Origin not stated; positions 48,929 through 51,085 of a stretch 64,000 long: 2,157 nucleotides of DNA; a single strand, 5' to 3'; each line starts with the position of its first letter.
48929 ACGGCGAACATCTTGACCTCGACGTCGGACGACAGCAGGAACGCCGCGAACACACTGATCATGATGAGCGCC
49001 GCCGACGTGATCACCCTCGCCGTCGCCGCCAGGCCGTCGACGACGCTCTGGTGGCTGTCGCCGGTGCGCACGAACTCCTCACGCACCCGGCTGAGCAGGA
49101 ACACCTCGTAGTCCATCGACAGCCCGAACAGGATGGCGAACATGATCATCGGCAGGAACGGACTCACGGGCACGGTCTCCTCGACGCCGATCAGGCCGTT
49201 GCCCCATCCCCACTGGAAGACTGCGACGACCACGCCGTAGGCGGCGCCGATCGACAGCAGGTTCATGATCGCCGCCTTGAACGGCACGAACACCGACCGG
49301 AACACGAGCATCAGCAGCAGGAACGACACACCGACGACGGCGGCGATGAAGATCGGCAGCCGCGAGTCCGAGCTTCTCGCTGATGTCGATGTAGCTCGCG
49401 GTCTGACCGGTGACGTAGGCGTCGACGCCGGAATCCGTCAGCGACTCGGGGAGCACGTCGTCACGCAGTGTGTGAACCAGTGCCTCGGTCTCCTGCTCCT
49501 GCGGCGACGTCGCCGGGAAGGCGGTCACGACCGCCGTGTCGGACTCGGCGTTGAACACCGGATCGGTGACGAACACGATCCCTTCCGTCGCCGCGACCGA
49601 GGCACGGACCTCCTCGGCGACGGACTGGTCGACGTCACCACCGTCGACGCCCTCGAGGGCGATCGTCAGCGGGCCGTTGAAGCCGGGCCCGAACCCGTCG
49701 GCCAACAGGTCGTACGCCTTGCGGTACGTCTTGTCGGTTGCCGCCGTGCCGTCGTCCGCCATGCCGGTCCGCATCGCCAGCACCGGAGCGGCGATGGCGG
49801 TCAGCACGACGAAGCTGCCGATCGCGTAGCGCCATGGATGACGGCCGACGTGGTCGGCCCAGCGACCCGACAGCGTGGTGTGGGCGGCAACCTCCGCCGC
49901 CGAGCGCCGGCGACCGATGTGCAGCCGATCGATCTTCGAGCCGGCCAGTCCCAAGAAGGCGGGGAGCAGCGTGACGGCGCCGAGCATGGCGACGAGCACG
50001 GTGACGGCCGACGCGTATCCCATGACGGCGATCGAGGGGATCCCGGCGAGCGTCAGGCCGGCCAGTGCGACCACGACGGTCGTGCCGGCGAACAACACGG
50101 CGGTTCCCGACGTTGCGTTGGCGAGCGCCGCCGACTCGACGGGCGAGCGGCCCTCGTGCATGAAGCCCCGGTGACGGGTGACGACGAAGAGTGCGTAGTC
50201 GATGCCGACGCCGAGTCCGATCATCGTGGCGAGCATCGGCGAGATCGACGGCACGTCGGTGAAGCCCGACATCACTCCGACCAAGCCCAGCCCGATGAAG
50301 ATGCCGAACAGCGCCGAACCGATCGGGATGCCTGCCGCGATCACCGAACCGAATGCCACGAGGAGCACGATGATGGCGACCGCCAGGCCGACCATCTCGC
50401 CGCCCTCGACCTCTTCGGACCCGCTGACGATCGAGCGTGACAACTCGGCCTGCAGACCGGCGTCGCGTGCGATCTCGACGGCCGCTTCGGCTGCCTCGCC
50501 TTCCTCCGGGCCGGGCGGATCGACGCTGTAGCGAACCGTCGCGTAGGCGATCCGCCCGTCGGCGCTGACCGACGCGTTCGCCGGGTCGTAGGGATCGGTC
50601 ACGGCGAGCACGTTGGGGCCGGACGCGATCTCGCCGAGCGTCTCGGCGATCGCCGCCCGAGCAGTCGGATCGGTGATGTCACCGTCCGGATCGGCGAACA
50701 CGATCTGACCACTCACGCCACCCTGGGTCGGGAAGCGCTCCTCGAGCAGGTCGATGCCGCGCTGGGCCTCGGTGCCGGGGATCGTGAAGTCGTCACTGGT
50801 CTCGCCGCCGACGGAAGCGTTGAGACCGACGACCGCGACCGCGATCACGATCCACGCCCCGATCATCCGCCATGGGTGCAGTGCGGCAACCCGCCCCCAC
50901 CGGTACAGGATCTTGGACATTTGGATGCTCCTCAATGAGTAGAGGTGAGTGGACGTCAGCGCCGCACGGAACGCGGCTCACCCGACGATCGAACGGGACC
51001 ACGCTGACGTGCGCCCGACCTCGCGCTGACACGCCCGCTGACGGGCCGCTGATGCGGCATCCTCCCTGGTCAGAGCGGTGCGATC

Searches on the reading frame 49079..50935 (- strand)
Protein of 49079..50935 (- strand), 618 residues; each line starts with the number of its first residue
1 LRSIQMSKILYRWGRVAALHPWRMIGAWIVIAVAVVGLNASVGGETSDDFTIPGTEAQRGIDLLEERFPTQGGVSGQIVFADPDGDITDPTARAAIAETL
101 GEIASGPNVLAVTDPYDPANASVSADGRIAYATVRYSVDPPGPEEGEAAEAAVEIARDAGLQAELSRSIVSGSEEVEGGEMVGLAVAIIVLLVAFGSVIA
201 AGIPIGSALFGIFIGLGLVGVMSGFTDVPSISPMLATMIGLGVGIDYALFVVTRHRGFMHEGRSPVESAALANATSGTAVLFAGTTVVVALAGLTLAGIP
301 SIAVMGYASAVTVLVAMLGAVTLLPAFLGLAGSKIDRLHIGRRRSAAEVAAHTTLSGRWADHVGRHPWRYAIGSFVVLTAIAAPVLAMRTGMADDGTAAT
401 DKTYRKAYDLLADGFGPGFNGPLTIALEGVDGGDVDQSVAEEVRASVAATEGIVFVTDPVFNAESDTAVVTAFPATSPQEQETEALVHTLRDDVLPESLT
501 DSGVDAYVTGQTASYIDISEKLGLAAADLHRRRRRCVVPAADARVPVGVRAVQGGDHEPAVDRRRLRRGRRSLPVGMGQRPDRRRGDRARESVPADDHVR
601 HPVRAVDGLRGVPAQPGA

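Call 66: search_protein_families(library=ncbifam, proteins=[window:49079-50935:-], max_evalue=1e-10)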
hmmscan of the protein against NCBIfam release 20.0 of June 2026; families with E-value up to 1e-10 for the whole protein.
window:49079-50935:- (618 aa): 3 families
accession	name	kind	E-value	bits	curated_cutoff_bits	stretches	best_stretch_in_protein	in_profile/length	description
TIGR00833.1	actII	subfamily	6.4e-34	117.4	874.7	1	172-464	171-460/910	MMPL family RND transporter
NF052608.1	TrhMmycExpMmpL3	equivalog_domain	1.6e-19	69.7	1400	1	161-340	174-350/992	trehalose monomycolate exporter MmpL3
TIGR00921.1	2A067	subfamily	8.4e-16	57.2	351.9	1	155-329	565-732/733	hydrophobe/amphiphile efflux-3 (HAE3) family transporter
